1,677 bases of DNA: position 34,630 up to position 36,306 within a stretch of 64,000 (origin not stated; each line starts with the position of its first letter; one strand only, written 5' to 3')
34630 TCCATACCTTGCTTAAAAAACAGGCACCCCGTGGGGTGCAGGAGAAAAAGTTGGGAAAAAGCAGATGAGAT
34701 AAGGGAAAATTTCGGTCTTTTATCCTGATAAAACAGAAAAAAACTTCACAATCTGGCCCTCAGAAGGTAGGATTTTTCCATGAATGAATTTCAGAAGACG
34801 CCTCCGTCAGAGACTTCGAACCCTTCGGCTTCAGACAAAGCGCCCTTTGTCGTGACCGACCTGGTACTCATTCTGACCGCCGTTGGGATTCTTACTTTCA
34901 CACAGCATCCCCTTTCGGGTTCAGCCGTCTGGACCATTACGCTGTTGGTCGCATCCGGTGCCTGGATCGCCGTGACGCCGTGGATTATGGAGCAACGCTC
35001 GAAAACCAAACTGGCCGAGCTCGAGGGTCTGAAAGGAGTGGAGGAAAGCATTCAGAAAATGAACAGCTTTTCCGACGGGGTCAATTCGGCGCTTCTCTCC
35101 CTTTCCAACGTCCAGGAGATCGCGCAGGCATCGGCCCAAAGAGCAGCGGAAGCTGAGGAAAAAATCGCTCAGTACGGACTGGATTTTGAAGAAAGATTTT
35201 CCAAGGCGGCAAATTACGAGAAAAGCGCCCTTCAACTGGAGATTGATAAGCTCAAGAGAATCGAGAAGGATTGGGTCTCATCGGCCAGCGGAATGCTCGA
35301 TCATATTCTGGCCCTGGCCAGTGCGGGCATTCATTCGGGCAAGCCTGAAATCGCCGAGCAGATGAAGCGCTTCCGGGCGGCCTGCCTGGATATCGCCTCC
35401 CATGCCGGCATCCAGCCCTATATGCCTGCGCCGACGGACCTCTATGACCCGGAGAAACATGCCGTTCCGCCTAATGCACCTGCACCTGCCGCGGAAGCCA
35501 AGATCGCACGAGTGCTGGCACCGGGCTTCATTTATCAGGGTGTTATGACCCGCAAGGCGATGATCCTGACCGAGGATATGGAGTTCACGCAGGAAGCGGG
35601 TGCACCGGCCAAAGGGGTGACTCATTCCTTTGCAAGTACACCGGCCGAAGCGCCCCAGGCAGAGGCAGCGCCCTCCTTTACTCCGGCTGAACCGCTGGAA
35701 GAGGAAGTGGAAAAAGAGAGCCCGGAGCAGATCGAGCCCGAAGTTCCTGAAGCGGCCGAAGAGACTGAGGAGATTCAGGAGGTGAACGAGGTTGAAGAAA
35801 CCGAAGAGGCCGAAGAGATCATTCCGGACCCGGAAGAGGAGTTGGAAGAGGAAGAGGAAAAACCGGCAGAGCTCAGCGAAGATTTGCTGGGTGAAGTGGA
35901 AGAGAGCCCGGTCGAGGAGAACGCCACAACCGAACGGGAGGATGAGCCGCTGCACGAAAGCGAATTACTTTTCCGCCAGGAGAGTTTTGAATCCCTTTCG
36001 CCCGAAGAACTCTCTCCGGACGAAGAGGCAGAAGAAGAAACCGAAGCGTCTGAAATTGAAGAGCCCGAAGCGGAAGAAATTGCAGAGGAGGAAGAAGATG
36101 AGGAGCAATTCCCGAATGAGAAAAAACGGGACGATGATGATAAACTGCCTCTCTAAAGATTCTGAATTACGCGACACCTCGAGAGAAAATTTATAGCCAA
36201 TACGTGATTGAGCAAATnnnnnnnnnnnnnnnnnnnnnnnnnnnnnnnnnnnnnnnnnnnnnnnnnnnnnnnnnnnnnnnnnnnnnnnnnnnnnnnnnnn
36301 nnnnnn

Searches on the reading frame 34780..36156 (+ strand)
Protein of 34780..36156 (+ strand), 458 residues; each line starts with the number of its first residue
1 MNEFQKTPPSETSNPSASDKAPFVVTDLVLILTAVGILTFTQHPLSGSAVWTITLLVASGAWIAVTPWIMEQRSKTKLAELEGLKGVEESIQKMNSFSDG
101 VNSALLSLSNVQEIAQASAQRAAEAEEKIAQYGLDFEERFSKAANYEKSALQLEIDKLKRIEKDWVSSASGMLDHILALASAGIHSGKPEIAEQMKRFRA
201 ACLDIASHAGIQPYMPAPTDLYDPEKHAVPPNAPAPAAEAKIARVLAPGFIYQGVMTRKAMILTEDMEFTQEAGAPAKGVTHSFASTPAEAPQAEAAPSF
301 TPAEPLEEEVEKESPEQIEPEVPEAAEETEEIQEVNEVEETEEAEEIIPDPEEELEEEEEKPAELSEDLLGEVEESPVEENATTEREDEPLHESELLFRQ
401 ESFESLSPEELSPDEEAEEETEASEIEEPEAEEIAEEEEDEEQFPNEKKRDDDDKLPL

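Call 11: search_protein_families(library=pfam, proteins=[window:34780-36156:+])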
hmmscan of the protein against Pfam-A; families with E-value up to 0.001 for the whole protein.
window:34780-36156:+ (458 aa): 0 families

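Call 44: find_homologous_proteins(query=window:34780-36156:+, max_evalue=1e-30)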
Query window:34780-36156:+ (458 aa): 29 proteins with E <= 1e-30 among 8000 candidates.
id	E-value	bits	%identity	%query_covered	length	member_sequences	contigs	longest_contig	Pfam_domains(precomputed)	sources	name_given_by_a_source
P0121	5.3e-265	897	95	100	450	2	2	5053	-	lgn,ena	-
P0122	8.3e-264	893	94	100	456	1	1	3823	PF01025.25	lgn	-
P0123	1.2e-263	893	95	100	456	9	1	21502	PF01025.25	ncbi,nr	ncbi:MAG: nucleotide exchange factor GrpE [Verrucomicrobiae bacterium]|nr:nucleotide exchange factor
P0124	1.3e-262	890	93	100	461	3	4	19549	PF01025.25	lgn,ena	-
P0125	3.9e-252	855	92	100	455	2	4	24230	-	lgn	-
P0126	1.3e-251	853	91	100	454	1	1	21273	-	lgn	-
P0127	1.4e-250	850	90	100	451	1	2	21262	-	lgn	-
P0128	5.7e-229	779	86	100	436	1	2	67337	-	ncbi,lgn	-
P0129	2.1e-219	747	92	70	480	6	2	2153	PF01025.25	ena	-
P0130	8.0e-218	742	86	91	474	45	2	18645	-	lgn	-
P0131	9.8e-156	537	69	90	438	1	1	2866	PF01025.25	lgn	-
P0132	4.1e-155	535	68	93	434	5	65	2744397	-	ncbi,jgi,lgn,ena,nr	ncbi:MAG: hypothetical protein ACOX2U_04425 [Limisphaerales bacterium]|jgi:hypothetical protein|nr:h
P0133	3.7e-154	532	64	100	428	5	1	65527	PF01025.25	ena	-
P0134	1.7e-152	527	64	100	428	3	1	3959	PF01025.25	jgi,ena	-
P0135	1.9e-108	382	52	72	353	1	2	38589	PF01025.25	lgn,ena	-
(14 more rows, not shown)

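Call 45: find_encoding_contigs(protein=P0123, flank=8000, max_places=3)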
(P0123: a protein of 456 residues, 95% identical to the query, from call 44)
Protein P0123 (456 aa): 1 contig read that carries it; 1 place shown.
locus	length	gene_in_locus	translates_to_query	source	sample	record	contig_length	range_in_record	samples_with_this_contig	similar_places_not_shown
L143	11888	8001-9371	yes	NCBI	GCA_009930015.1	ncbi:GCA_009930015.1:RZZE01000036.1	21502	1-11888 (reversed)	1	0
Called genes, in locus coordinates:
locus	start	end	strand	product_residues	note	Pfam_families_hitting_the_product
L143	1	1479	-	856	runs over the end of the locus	PF07676:PD40 (faint), PF18582:HZS_alpha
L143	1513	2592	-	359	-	PF06439:3keto-disac_hyd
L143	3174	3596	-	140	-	-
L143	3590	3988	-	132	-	-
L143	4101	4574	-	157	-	-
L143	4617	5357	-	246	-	-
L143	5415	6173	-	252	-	-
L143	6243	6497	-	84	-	-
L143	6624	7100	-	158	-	-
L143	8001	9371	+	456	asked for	PF01025:GrpE (weak)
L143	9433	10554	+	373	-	PF25270:Khk, PF00294:PfkB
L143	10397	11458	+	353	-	PF03009:GDPD, PF13653:GDPD_2 (faint)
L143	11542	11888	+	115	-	PF00005:ABC_tran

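Call 46: find_encoding_contigs(protein=P0128, flank=8000, max_places=3)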
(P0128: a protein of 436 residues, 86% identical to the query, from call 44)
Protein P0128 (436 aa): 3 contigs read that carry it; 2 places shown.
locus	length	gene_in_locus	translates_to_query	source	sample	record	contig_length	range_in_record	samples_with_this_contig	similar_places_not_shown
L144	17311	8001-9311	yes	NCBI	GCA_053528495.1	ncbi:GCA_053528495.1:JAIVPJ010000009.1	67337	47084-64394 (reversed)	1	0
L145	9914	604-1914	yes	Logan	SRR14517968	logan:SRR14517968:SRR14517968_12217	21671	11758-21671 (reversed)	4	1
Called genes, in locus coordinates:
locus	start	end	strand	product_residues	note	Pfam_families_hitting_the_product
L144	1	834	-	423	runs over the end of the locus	PF00144:Beta-lactamase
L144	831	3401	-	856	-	PF07676:PD40 (faint), PF18582:HZS_alpha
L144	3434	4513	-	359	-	PF06439:3keto-disac_hyd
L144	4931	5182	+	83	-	-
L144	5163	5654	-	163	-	-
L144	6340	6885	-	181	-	-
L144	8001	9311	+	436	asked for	-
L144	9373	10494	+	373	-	PF25270:Khk, PF00294:PfkB (weak)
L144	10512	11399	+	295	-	PF03009:GDPD, PF13653:GDPD_2 (weak)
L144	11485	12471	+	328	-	PF00005:ABC_tran, PF13304:AAA_21 (faint), PF08352:oligo_HPY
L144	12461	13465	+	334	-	PF01209:Ubie_methyltran, PF13489:Methyltransf_23, PF07021:MetW, PF08003:Methyltransf_9 (weak), PF08241:Methyltransf_11, PF08242:Methyltransf_12, PF13649:Methyltransf_25, PF13847:Methyltransf_31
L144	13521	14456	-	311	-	PF01663:Phosphodiest, PF00884:Sulfatase, PF01676:Metalloenzyme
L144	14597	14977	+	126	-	PF08761:dUTPase_2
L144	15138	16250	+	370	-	PF00482:T2SSF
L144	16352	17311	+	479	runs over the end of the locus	PF01921:tRNA-synt_1f (faint), PF01406:tRNA-synt_1e, PF09334:tRNA-synt_1g (faint), PF09190:DALR_2 (weak), PF23493:CysS_C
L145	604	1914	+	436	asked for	-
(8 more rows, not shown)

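Call 47: find_encoding_contigs(protein=P0133, flank=8000, max_places=3)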
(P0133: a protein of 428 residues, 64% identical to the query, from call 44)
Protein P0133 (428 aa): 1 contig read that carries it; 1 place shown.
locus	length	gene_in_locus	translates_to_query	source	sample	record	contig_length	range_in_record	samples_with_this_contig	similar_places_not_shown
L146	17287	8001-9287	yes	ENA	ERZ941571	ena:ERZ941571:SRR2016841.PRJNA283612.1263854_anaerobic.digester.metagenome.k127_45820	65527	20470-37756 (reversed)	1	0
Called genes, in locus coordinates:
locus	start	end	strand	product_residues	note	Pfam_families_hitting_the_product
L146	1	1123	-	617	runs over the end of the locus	PF17389:Bac_rhamnosid6H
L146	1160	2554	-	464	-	PF00753:Lactamase_B, PF23023:Anti-Pycsar_Apyc1 (weak), PF12706:Lactamase_B_2 (weak), PF16661:Lactamase_B_6, PF10996:Beta-Casp, PF07521:RMMBL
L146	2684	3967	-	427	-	PF00144:Beta-lactamase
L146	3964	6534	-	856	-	PF00034:Cytochrom_C (faint), PF07676:PD40 (faint), PF18582:HZS_alpha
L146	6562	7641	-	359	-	PF06439:3keto-disac_hyd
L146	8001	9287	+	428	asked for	PF01025:GrpE (faint)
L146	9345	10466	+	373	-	PF25270:Khk, PF00294:PfkB (weak)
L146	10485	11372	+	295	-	PF03009:GDPD, PF13653:GDPD_2 (weak)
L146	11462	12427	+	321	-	PF00005:ABC_tran, PF13304:AAA_21 (faint), PF08352:oligo_HPY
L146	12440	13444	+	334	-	PF01209:Ubie_methyltran (weak), PF13489:Methyltransf_23, PF07021:MetW, PF08241:Methyltransf_11, PF08242:Methyltransf_12, PF13649:Methyltransf_25, PF13847:Methyltransf_31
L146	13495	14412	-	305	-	PF01663:Phosphodiest, PF00884:Sulfatase, PF01676:Metalloenzyme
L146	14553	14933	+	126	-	PF08761:dUTPase_2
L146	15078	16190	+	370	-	PF00482:T2SSF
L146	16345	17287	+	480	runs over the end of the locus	PF01921:tRNA-synt_1f (faint), PF01406:tRNA-synt_1e, PF09334:tRNA-synt_1g (faint), PF09190:DALR_2 (weak), PF23493:CysS_C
